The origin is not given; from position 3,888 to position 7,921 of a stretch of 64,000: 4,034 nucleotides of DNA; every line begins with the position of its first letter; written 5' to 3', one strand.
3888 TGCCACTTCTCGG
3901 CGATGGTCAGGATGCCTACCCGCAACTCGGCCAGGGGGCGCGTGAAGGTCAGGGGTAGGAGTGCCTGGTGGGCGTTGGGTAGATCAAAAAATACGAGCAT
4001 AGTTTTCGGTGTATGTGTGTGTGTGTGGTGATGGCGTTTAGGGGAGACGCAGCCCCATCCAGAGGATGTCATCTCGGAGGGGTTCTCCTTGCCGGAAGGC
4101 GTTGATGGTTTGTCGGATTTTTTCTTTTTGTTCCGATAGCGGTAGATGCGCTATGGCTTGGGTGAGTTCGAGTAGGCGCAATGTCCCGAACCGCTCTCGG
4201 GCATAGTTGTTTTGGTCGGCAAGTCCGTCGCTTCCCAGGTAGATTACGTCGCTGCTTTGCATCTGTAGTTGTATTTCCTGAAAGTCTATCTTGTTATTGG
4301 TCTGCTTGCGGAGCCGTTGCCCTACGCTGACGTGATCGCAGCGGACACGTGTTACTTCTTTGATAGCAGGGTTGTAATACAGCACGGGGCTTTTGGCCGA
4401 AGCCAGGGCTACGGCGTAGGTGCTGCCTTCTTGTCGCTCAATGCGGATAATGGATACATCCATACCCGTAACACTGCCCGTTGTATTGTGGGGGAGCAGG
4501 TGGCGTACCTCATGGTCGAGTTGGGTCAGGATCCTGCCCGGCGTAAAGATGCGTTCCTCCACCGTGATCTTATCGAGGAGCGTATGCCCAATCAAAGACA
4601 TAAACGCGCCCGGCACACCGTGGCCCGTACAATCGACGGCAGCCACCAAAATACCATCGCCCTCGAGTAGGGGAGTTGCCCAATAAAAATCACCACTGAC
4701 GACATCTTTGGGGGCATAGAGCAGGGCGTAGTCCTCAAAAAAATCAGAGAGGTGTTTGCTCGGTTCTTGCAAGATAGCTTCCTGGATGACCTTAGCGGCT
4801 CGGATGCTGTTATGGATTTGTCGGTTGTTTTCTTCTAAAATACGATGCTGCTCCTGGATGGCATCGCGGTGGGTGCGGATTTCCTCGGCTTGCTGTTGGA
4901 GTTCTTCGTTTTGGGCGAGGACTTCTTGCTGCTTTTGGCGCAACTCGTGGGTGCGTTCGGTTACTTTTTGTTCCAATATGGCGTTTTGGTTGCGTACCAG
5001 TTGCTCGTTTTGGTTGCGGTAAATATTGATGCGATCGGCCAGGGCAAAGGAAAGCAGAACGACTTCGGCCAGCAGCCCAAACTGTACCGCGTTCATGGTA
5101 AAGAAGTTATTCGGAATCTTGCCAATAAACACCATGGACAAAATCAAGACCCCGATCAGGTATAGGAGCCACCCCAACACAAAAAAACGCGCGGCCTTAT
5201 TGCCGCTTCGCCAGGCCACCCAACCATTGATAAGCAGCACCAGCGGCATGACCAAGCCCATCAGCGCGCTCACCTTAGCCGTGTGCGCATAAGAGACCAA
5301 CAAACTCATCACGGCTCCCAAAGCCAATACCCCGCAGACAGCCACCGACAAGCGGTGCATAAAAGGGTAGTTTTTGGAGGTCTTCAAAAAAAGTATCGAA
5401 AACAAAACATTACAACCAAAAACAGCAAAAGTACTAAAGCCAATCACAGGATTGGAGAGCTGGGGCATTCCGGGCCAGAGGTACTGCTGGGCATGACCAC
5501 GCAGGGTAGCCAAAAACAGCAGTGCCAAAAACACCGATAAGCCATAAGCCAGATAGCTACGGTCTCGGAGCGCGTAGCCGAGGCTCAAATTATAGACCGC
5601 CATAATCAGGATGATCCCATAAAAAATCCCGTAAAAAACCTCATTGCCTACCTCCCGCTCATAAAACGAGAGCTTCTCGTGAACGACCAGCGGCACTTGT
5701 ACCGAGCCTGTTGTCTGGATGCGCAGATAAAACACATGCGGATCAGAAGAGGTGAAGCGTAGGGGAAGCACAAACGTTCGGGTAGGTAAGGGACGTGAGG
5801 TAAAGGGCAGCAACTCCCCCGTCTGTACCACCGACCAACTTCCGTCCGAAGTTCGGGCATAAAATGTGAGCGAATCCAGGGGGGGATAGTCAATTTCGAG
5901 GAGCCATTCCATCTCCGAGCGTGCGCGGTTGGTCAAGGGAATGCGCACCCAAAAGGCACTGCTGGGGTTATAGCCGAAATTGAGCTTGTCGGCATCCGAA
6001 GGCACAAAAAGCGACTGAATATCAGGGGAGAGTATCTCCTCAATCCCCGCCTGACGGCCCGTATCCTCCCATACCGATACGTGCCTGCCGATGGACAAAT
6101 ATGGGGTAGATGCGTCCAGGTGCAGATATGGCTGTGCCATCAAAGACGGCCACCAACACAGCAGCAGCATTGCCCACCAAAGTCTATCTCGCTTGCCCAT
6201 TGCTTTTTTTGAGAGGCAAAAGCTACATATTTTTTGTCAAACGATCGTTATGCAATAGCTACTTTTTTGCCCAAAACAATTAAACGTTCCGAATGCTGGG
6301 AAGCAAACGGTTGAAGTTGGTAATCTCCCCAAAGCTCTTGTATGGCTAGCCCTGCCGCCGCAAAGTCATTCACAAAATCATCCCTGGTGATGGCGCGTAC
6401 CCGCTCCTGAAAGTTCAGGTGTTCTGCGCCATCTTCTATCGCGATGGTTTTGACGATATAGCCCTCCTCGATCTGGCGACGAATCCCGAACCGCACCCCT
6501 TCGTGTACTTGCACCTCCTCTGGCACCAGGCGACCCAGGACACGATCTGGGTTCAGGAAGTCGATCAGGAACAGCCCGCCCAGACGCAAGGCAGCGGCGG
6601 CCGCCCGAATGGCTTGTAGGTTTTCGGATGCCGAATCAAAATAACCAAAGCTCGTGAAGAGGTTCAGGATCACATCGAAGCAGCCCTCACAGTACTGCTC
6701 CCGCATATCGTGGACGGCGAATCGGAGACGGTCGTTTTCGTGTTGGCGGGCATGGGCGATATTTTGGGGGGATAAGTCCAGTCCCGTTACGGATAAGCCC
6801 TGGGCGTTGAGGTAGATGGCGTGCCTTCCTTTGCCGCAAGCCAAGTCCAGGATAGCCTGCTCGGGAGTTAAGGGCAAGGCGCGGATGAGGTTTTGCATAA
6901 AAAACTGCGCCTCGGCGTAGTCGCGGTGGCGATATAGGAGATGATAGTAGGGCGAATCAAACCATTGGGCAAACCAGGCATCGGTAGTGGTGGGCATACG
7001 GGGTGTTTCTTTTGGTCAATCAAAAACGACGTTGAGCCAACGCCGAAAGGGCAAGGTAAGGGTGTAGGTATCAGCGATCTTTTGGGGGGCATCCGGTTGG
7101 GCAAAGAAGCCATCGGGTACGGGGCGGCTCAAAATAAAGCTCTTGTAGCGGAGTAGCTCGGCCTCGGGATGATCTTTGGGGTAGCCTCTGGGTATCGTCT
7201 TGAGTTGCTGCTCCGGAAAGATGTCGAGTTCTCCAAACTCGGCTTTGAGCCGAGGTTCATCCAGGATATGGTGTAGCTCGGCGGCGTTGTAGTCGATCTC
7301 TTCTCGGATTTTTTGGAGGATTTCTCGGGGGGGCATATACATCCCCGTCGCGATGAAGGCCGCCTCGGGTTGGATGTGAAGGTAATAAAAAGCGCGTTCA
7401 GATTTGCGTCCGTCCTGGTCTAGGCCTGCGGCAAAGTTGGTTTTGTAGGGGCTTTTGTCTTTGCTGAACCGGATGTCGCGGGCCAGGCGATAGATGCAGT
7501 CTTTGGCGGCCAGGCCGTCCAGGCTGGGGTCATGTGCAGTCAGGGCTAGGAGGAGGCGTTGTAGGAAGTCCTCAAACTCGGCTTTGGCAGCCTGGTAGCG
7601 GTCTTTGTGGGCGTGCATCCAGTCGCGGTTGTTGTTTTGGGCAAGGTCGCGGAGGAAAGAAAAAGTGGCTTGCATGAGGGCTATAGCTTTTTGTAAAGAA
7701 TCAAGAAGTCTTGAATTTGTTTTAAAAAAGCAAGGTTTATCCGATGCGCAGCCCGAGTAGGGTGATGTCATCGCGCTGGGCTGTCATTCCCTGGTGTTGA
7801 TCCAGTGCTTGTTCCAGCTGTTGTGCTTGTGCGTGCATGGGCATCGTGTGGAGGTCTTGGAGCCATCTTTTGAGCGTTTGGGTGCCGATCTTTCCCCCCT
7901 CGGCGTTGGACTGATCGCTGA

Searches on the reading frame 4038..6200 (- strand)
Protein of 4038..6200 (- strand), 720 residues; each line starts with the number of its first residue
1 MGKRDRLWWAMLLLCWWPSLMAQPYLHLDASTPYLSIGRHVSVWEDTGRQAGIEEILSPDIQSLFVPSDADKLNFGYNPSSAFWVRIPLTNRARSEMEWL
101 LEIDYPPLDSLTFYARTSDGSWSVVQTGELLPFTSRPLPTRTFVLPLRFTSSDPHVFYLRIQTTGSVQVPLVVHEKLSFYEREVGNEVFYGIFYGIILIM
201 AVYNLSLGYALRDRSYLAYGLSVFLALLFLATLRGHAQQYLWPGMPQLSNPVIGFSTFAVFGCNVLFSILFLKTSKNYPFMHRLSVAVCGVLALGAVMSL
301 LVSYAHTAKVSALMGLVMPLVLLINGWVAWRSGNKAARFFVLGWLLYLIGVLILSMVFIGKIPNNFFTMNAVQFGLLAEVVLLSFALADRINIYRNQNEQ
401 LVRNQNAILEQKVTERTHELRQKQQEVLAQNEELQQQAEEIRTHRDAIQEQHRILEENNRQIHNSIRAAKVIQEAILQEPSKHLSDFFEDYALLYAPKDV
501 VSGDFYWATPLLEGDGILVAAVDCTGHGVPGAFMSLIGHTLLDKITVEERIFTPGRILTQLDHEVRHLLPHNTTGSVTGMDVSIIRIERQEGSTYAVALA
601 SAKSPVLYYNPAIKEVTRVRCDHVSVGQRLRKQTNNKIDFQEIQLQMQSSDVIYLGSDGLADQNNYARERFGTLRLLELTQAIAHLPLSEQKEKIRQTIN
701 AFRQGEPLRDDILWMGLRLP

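Call 71: search_protein_families(library=pfam, proteins=[window:4038-6200:-], max_evalue=0.00001)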
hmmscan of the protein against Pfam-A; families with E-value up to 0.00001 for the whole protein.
window:4038-6200:- (720 aa): 3 families
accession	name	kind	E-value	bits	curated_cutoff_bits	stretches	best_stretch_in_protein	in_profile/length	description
PF07695.17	7TMR-DISM_7TM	-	5.4e-51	173.9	29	1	188-390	3-205/205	7TM diverse intracellular signalling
PF07696.17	7TMR-DISMED2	-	1e-36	126.4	22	1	38-174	1-135/136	7TMR-DISM extracellular 2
PF07228.17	SpoIIE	-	3e-18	66.9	25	1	514-718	2-190/192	Stage II sporulation protein E (SpoIIE)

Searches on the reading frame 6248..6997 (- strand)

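Call 71: search_protein_families(library=pfam, proteins=[window:6248-6997:-], max_evalue=0.00001)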
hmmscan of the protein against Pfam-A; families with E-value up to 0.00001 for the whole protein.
window:6248-6997:- (249 aa): 6 families
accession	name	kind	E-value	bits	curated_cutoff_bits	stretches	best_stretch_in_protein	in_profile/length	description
PF13649.12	Methyltransf_25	-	2.9e-14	54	27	1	49-141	1-97/97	Methyltransferase domain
PF08241.18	Methyltransf_11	-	4.2e-12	47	21.2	1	50-145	1-95/95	Methyltransferase domain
PF13489.12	Methyltransf_23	-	2.5e-10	40.7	27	1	31-221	7-163/164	Methyltransferase domain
PF13847.12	Methyltransf_31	-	2.2e-09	37.6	27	1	46-149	4-113/145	Methyltransferase domain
PF08242.18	Methyltransf_12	-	7e-09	36.8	30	1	50-143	1-98/98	Methyltransferase domain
PF03848.20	TehB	-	6.8e-07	29.3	20.4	1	39-112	24-101/193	Tellurite resistance protein TehB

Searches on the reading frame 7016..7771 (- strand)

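Call 71: search_protein_families(library=pfam, proteins=[window:7016-7771:-], max_evalue=0.00001)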
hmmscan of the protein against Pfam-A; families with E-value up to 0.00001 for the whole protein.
window:7016-7771:- (251 aa): 1 family
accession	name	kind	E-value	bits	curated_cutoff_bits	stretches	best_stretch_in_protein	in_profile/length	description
PF09365.15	DUF2461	-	2.6e-71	240.3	22.8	1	36-245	2-208/208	Conserved hypothetical protein (DUF2461)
